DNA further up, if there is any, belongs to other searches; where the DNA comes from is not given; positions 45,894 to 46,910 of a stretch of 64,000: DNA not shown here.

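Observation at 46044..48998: Arn-like logic: UGDH, UDP-xylose synthase and a polyprenyl-phosphate-type GT2 in one overlapping string, suggesting a lipid-linked pentose donor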

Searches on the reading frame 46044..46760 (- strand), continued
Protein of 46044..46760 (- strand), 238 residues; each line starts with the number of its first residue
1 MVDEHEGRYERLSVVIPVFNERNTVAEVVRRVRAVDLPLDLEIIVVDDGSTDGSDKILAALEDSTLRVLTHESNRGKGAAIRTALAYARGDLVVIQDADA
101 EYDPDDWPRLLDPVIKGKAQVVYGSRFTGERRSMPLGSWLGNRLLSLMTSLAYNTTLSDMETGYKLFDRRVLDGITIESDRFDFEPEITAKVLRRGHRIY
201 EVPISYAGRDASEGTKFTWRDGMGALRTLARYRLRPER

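Call 58: search_protein_families(library=pfam, proteins=[L020:2551-4644:+, L020:8146-9384:+, L020:11657-12706:+, L020:16681-18675:-, L020:18984-20483:+, L024:9096-9959:+, L024:11666-12700:+, L024:12495-13514:+, L024:13533-15881:-, L024:15692-18103:+], max_evalue=0.0001)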
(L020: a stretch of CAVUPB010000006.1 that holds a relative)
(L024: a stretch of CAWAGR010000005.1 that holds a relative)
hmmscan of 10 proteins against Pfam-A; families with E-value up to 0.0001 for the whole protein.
L020:2551-4644:+ (698 aa): 1 family
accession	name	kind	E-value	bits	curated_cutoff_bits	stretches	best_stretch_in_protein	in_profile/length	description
PF00082.27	Peptidase_S8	-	9.6e-18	64.9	21.8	1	395-508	161-288/288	Subtilase family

L020:8146-9384:+ (413 aa): 4 families
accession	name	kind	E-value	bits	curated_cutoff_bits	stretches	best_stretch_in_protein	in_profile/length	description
PF00535.33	Glycos_transf_2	-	3.7e-21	76.2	23.3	1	83-234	2-155/168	Glycosyl transferase family 2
PF13641.12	Glyco_tranf_2_3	-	5.8e-20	72.7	27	1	79-291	1-226/230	Glycosyltransferase like family 2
PF13506.12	Glyco_transf_21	-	1.2e-06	28.6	21.7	1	145-243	17-115/174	Glycosyl transferase family 21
PF13632.12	Glyco_trans_2_3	-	3.9e-05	24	27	1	174-344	13-193/198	Glycosyl transferase family group 2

L020:11657-12706:+ (350 aa): 3 families
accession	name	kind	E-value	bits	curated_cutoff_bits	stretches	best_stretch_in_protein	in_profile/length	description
PF21360.3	PylC-like_N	-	1.5e-22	80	27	1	13-111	1-95/96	PylC-like, N-terminal domain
PF15632.11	ATPgrasp_Ter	-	5.2e-15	55.8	29.1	1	190-308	4-115/131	ATP-grasp in the biosynthetic pathway with Ter operon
PF02655.19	ATP-grasp_3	-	1.5e-10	41.8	23.2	1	124-280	3-159/160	ATP-grasp domain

L020:16681-18675:- (665 aa): 1 family
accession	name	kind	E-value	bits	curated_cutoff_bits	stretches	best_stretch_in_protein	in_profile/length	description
PF09594.16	GT87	-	1.7e-09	38.2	25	1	335-581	3-236/237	Glycosyltransferase family 87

L020:18984-20483:+ (500 aa): 1 family
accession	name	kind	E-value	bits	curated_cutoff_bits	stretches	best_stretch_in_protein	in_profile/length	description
PF02397.22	Bac_transf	-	2.3e-63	213.4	27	1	307-494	1-178/179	Bacterial sugar transferase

L024:9096-9959:+ (288 aa): 0 families

L024:11666-12700:+ (345 aa): 2 families
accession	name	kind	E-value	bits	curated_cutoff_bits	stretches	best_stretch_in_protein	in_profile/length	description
PF00069.31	Pkinase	-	8e-46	157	31.7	1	42-290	1-253/263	Protein kinase domain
PF07714.23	PK_Tyr_Ser-Thr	-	4.1e-27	95.6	23.1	1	46-289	5-249/258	Protein tyrosine and serine/threonine kinase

L024:12495-13514:+ (340 aa): 0 families

L024:13533-15881:- (783 aa): 3 families
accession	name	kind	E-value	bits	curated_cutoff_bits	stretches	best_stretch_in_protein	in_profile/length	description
PF13191.12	AAA_16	-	3.8e-28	99.5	32.6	1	311-500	1-166/167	AAA ATPase domain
PF00211.25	Guanylate_cyc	-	3.1e-22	79.5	21.9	1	116-290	5-175/183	Adenylate and Guanylate cyclase catalytic domain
PF13401.12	AAA_22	-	2.5e-05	25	27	0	334-498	5-114/130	AAA domain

L024:15692-18103:+ (804 aa): 0 families

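Call 64: search_protein_families(library=pfam, proteins=[L012:5182-5964:+, L012:5979-6440:+, L012:6440-7408:+, L012:8102-9004:+, L009:769-1860:+, L009:2969-4141:+, L009:4845-6380:+, L009:6214-7815:+, L009:7784-8437:+, L009:8442-10328:+], max_evalue=0.001)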
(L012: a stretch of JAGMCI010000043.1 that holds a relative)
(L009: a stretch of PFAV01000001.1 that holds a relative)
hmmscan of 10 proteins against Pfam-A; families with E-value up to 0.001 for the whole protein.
L012:5182-5964:+ (261 aa): 2 families
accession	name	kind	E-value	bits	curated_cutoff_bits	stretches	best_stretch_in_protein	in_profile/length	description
PF02540.23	NAD_synthase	-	3e-73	246.4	21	1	24-250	3-239/242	NAD synthase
PF03054.22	tRNA_Me_trans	-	4.5e-06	26.9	20.6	1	42-83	3-43/202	tRNA methyl transferase HUP domain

L012:5979-6440:+ (154 aa): 2 families
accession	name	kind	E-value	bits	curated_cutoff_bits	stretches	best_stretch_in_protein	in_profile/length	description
PF02620.22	YceD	-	5.1e-27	94.7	33.2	1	51-154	1-104/119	Large ribosomal RNA subunit accumulation protein YceD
PF10865.14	DUF2703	-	0.00034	21.1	23.6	1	60-139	12-92/120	Domain of unknown function (DUF2703)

L012:6440-7408:+ (323 aa): 1 family
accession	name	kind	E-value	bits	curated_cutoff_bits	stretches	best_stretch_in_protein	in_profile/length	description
PF03706.18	LPG_synthase_TM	-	1.7e-35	123.4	33.4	1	7-296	1-295/302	Lysylphosphatidylglycerol synthase TM region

L012:8102-9004:+ (301 aa): 3 families
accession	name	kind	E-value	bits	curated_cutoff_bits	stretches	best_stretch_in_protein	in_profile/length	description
PF00535.33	Glycos_transf_2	-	3.7e-29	102.2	23.3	1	6-133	1-126/168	Glycosyl transferase family 2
PF13641.12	Glyco_tranf_2_3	-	1.5e-10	42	27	1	3-150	1-152/230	Glycosyltransferase like family 2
PF10111.15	Glyco_tranf_2_2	-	1.5e-05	25.1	27.3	1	6-101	1-96/276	Glycosyltransferase like family 2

L009:769-1860:+ (364 aa): 4 families
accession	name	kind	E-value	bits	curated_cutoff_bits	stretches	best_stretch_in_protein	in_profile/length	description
PF00534.26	Glycos_transf_1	-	1.2e-30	106.7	26.4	1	201-353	3-154/172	Glycosyl transferases group 1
PF13692.12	Glyco_trans_1_4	-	1.8e-22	80.6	27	1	213-350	1-135/142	Glycosyl transferases group 1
PF13439.12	Glyco_transf_4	-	3e-08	34.3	28.5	1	30-191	10-166/170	Glycosyltransferase Family 4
PF13579.12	Glyco_trans_4_4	-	9.2e-05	23.3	29.7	1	35-189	14-157/158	Glycosyl transferase 4-like domain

L009:2969-4141:+ (391 aa): 6 families
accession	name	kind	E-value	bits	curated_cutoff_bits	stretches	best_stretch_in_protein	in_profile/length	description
PF00534.26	Glycos_transf_1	-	3.9e-41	140.9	26.4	1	203-367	3-171/172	Glycosyl transferases group 1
PF13692.12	Glyco_trans_1_4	-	3.7e-32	112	27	1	216-354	2-142/142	Glycosyl transferases group 1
PF13524.12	Glyco_trans_1_2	-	3.9e-09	37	25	1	270-379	28-139/144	Glycosyl transferase-like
PF13439.12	Glyco_transf_4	-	2e-08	34.9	28.5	1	15-191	1-169/170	Glycosyltransferase Family 4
PF20706.3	GT4-conflict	-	3.5e-08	33.3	26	1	278-345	271-334/385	Family 4 Glycosyltransferase in conflict systems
PF13579.12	Glyco_trans_4_4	-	1e-06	29.6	29.7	1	81-187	53-158/158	Glycosyl transferase 4-like domain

L009:4845-6380:+ (512 aa): 5 families
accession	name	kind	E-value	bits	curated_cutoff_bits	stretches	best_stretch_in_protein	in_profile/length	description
PF04138.20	GtrA_DPMS_TM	-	3.7e-23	82.4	26.1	1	14-130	1-117/117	GtrA/DPMS, transmembrane domain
PF00534.26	Glycos_transf_1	-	1.1e-20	74.3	26.4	1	339-481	17-164/172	Glycosyl transferases group 1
PF13692.12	Glyco_trans_1_4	-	4.6e-18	66.3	27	1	339-475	3-142/142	Glycosyl transferases group 1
PF13439.12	Glyco_transf_4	-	1.1e-12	48.7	28.5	1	154-323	1-164/170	Glycosyltransferase Family 4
PF13579.12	Glyco_trans_4_4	-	1e-08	36.1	29.7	1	155-323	1-157/158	Glycosyl transferase 4-like domain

L009:6214-7815:+ (534 aa): 2 families
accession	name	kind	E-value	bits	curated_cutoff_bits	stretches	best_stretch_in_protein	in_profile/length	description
PF02310.24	B12-binding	-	2.8e-21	76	32.1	1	77-182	14-120/121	B12 binding domain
PF04055.27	Radical_SAM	-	3.9e-19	69.9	29.5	1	239-406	3-166/166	Radical SAM superfamily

L009:7784-8437:+ (218 aa): 9 families
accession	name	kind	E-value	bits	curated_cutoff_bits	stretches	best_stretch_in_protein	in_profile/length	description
PF08241.18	Methyltransf_11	-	8.3e-17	62.1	21.2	1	46-133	1-94/95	Methyltransferase domain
PF13489.12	Methyltransf_23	-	1.3e-15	57.9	27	1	37-136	18-118/164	Methyltransferase domain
PF13649.12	Methyltransf_25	-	3.8e-15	56.8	27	1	45-130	1-97/97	Methyltransferase domain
PF08242.18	Methyltransf_12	-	4e-12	47.2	30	1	46-131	1-97/98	Methyltransferase domain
PF13847.12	Methyltransf_31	-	1.2e-10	41.7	27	1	41-137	3-112/145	Methyltransferase domain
PF05219.18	DREV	-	1.8e-08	34.3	26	1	26-154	79-205/265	DREV methyltransferase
PF07021.18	MetW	-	0.00022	21.4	21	1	43-105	15-83/193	Methionine biosynthesis protein MetW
PF03141.22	Methyltransf_29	-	0.00039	19.6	23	0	89-137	173-220/506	Putative S-adenosyl-L-methionine-dependent methyltransferase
PF01739.24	CheR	-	0.00081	19.3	27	0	88-134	127-173/195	CheR methyltransferase, SAM binding domain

L009:8442-10328:+ (629 aa): 5 families
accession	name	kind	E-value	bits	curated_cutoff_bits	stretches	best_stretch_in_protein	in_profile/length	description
PF00534.26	Glycos_transf_1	-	2.4e-41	141.5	26.4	1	438-599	5-169/172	Glycosyl transferases group 1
PF13692.12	Glyco_trans_1_4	-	1.2e-33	116.8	27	1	449-588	2-142/142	Glycosyl transferases group 1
PF01522.26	Polysacc_deac_1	-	3e-25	89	23.1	1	78-210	5-123/124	Polysaccharide deacetylase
PF20706.3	GT4-conflict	-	1.5e-12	47.7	26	1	398-554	146-313/385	Family 4 Glycosyltransferase in conflict systems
PF13439.12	Glyco_transf_4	-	5.9e-07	30.1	28.5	1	315-428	35-163/170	Glycosyltransferase Family 4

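Call 75: search_protein_families(library=pfam, proteins=[L077:5861-7531:-, L077:7381-8262:+, L077:8046-9026:+, L077:9944-10873:+, L077:10788-11492:+, L077:12095-12502:+, L077:12603-13493:-, L077:13370-14569:-, L077:14796-16559:+, L077:19042-20193:+], max_evalue=0.0001)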
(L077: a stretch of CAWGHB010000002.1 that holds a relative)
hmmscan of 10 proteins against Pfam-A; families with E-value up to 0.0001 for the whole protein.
L077:5861-7531:- (557 aa): 2 families
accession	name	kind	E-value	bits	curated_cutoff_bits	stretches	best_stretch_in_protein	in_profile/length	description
PF00378.25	ECH_1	-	3.8e-50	171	27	1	316-524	4-215/251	Enoyl-CoA hydratase/isomerase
PF16113.10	ECH_2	-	7.4e-27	95.2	27.2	1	319-520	2-206/335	Enoyl-CoA hydratase/isomerase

L077:7381-8262:+ (294 aa): 2 families
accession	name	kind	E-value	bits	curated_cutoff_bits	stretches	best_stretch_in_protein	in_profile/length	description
PF00378.25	ECH_1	-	1.7e-47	162.3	27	1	45-252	3-207/251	Enoyl-CoA hydratase/isomerase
PF16113.10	ECH_2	-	1.7e-28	100.6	27.2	1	49-289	2-240/335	Enoyl-CoA hydratase/isomerase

L077:8046-9026:+ (327 aa): 0 families

L077:9944-10873:+ (310 aa): 1 family
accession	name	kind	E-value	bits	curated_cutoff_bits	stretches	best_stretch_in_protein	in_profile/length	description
PF00535.33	Glycos_transf_2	-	3.6e-27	95.8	23.3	1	21-179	1-166/168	Glycosyl transferase family 2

L077:10788-11492:+ (235 aa): 6 families
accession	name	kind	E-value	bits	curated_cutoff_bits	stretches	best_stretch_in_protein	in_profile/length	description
PF08241.18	Methyltransf_11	-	6.1e-17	62.5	21.2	1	80-164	1-87/95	Methyltransferase domain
PF13649.12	Methyltransf_25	-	5.9e-14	53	27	1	79-164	1-93/97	Methyltransferase domain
PF13489.12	Methyltransf_23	-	3.4e-12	46.9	27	1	65-203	11-146/164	Methyltransferase domain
PF08242.18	Methyltransf_12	-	2.8e-11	44.4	30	1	80-164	1-92/98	Methyltransferase domain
PF13847.12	Methyltransf_31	-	1.1e-09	38.6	27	1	78-165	6-102/145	Methyltransferase domain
PF07021.18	MetW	-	4.2e-05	23.7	21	1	77-179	15-116/193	Methionine biosynthesis protein MetW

L077:12095-12502:+ (136 aa): 0 families

L077:12603-13493:- (297 aa): 4 families
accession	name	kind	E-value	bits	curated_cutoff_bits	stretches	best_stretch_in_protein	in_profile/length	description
PF13561.12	adh_short_C2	-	3.2e-58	197.5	27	1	63-291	1-235/236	Enoyl-(Acyl carrier protein) reductase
PF00106.31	adh_short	-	4.1e-45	154.1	26.6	1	58-235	2-183/195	short chain dehydrogenase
PF08659.16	KR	-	1.8e-07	31.7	22.6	1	60-206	4-154/180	KR domain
PF23441.1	SDR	-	9.3e-06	25.6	27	1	59-292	10-256/258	SDR-like rossmann domain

L077:13370-14569:- (400 aa): 1 family
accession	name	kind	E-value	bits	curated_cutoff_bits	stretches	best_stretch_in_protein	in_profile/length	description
PF01008.23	IF-2B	-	4.1e-67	226.8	22.4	1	111-393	2-279/280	Initiation factor 2 subunit family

L077:14796-16559:+ (588 aa): 2 families
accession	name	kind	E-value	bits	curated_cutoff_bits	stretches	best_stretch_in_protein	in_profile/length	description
PF01979.26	Amidohydro_1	-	9.8e-58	196.5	25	1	209-553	1-345/345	Amidohydrolase family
PF07969.17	Amidohydro_3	-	4.3e-20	73.1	29.7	1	249-554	151-472/472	Amidohydrolase family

L077:19042-20193:+ (384 aa): 1 family
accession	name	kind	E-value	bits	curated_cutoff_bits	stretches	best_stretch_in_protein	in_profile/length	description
PF02653.21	BPD_transp_2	-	4.4e-40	137.9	26.8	1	76-354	3-268/269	Branched-chain amino acid transport system / permease component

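Call 76: search_protein_families(library=pfam, proteins=[P0212, P0158, P0173, P0252, P0139, P0165, P0218, P0135, P0206, P0147], max_evalue=0.00001)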
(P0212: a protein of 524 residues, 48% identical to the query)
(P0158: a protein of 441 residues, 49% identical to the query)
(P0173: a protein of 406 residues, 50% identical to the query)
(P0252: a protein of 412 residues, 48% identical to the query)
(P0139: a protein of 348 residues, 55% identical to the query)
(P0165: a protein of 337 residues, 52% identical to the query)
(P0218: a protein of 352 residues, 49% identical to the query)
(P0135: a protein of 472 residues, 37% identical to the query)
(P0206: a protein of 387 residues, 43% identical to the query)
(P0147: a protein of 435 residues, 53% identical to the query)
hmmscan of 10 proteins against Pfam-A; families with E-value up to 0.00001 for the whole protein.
P0212 (524 aa): 8 families
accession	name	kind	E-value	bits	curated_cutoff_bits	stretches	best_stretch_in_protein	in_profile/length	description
PF00535.33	Glycos_transf_2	-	1.8e-32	113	23.3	1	300-461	1-165/168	Glycosyl transferase family 2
PF13489.12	Methyltransf_23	-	9e-31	107.2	27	1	89-233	20-162/164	Methyltransferase domain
PF08241.18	Methyltransf_11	-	1.2e-15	58.3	21.2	1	96-185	1-94/95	Methyltransferase domain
PF13649.12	Methyltransf_25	-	1.5e-13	51.7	27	1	95-182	1-97/97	Methyltransferase domain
PF08242.18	Methyltransf_12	-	1.1e-11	45.7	30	1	96-184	1-98/98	Methyltransferase domain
PF13847.12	Methyltransf_31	-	1.4e-09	38.2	27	1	92-206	4-129/145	Methyltransferase domain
PF13641.12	Glyco_tranf_2_3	-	2.1e-07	31.7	27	1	297-427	2-137/230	Glycosyltransferase like family 2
PF10111.15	Glyco_tranf_2_2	-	7e-07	29.4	27.3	1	300-396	1-103/276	Glycosyltransferase like family 2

P0158 (441 aa): 4 families
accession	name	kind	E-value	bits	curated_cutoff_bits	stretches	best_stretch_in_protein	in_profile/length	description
PF00535.33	Glycos_transf_2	-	2.1e-35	122.6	23.3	1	211-378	1-166/168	Glycosyl transferase family 2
PF01128.25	IspD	-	2.4e-12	47.5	27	1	29-135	1-106/221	2-C-methyl-D-erythritol 4-phosphate cytidylyltransferase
PF13641.12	Glyco_tranf_2_3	-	6.1e-08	33.4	27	1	210-334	3-129/230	Glycosyltransferase like family 2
PF12804.13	NTP_transf_3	-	5.9e-07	30.2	27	0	32-126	2-91/160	MobA-like NTP transferase domain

P0173 (406 aa): 8 families
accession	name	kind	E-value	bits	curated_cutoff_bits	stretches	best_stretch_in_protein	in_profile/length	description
PF00535.33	Glycos_transf_2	-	3.7e-34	118.5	23.3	1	175-295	1-121/168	Glycosyl transferase family 2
PF08241.18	Methyltransf_11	-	4.4e-19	69.3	21.2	1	2-92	1-95/95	Methyltransferase domain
PF13649.12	Methyltransf_25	-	2.7e-16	60.5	27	1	2-88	2-97/97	Methyltransferase domain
PF08242.18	Methyltransf_12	-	1.6e-12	48.4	30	1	2-90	1-98/98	Methyltransferase domain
PF13489.12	Methyltransf_23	-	5.6e-12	46.1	27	1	2-99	27-123/164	Methyltransferase domain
PF13847.12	Methyltransf_31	-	5.6e-12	46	27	1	1-93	7-110/145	Methyltransferase domain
PF13641.12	Glyco_tranf_2_3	-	5.3e-10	40.1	27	1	172-309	2-132/230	Glycosyltransferase like family 2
PF10111.15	Glyco_tranf_2_2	-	1.3e-06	28.6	27.3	1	175-265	1-94/276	Glycosyltransferase like family 2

P0252 (412 aa): 2 families
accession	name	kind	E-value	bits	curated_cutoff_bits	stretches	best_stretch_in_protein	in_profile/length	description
PF00535.33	Glycos_transf_2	-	3.1e-30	105.8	23.3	1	190-348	1-165/168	Glycosyl transferase family 2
PF13641.12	Glyco_tranf_2_3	-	1e-06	29.4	27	1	189-353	3-165/230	Glycosyltransferase like family 2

P0139 (348 aa): 1 family
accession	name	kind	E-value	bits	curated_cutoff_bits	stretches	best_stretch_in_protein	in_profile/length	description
PF00535.33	Glycos_transf_2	-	1.2e-10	42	23.3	1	120-280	1-165/168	Glycosyl transferase family 2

P0165 (337 aa): 2 families
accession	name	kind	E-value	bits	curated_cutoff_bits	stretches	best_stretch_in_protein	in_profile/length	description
PF00535.33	Glycos_transf_2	-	6.7e-35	120.9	23.3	1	112-270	1-164/168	Glycosyl transferase family 2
PF13641.12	Glyco_tranf_2_3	-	1.4e-07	32.3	27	1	111-266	3-146/230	Glycosyltransferase like family 2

P0218 (352 aa): 5 families
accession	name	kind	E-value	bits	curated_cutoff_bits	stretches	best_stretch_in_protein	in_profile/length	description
PF00535.33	Glycos_transf_2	-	5.3e-32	111.5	23.3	1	124-288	1-165/168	Glycosyl transferase family 2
PF08241.18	Methyltransf_11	-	5.8e-11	43.3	21.2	1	1-41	54-94/95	Methyltransferase domain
PF13847.12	Methyltransf_31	-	1.4e-06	28.5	27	1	2-46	67-113/145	Methyltransferase domain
PF13649.12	Methyltransf_25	-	2.5e-06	28.5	27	1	1-38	58-97/97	Methyltransferase domain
PF01209.24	Ubie_methyltran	-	2.6e-06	27.4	20.1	1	1-42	110-151/233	ubiE/COQ5 methyltransferase family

P0135 (472 aa): 4 families
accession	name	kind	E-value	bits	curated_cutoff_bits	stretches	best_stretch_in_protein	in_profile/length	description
PF00535.33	Glycos_transf_2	-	4.3e-63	212.7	23.3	2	252-412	1-167/168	Glycosyl transferase family 2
PF13641.12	Glyco_tranf_2_3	-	1.4e-18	68.2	27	1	251-367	3-127/230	Glycosyltransferase like family 2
PF10111.15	Glyco_tranf_2_2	-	9.3e-14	52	27.3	1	252-348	1-103/276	Glycosyltransferase like family 2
PF13704.12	Glyco_tranf_2_4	-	2.2e-07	31.7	27.5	0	20-89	7-81/98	Glycosyl transferase family 2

P0206 (387 aa): 8 families
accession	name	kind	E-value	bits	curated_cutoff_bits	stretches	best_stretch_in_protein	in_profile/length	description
PF00535.33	Glycos_transf_2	-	9.3e-34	117.2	23.3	1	4-167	1-166/168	Glycosyl transferase family 2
PF13489.12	Methyltransf_23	-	6.5e-17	62.2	27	1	240-362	11-154/164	Methyltransferase domain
PF08241.18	Methyltransf_11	-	3.7e-13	50.4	21.2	1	289-330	54-95/95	Methyltransferase domain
PF13641.12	Glyco_tranf_2_3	-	4e-12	47.1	27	1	3-121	3-125/230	Glycosyltransferase like family 2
PF13847.12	Methyltransf_31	-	2.7e-08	34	27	1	291-334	70-113/145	Methyltransferase domain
PF13649.12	Methyltransf_25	-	6.7e-08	33.6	27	0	289-326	58-97/97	Methyltransferase domain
PF08242.18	Methyltransf_12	-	1.9e-07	32.2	30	1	292-328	64-98/98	Methyltransferase domain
PF10111.15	Glyco_tranf_2_2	-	8.2e-06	25.9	27.3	0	4-105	1-104/276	Glycosyltransferase like family 2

P0147 (435 aa): 3 families
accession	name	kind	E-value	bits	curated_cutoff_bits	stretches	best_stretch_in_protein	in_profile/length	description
PF00535.33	Glycos_transf_2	-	1.7e-37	129.4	23.3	1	9-174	1-167/168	Glycosyl transferase family 2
PF13641.12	Glyco_tranf_2_3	-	2.3e-09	38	27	1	8-141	3-137/230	Glycosyltransferase like family 2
PF10111.15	Glyco_tranf_2_2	-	2.6e-06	27.6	27.3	1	9-96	1-91/276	Glycosyltransferase like family 2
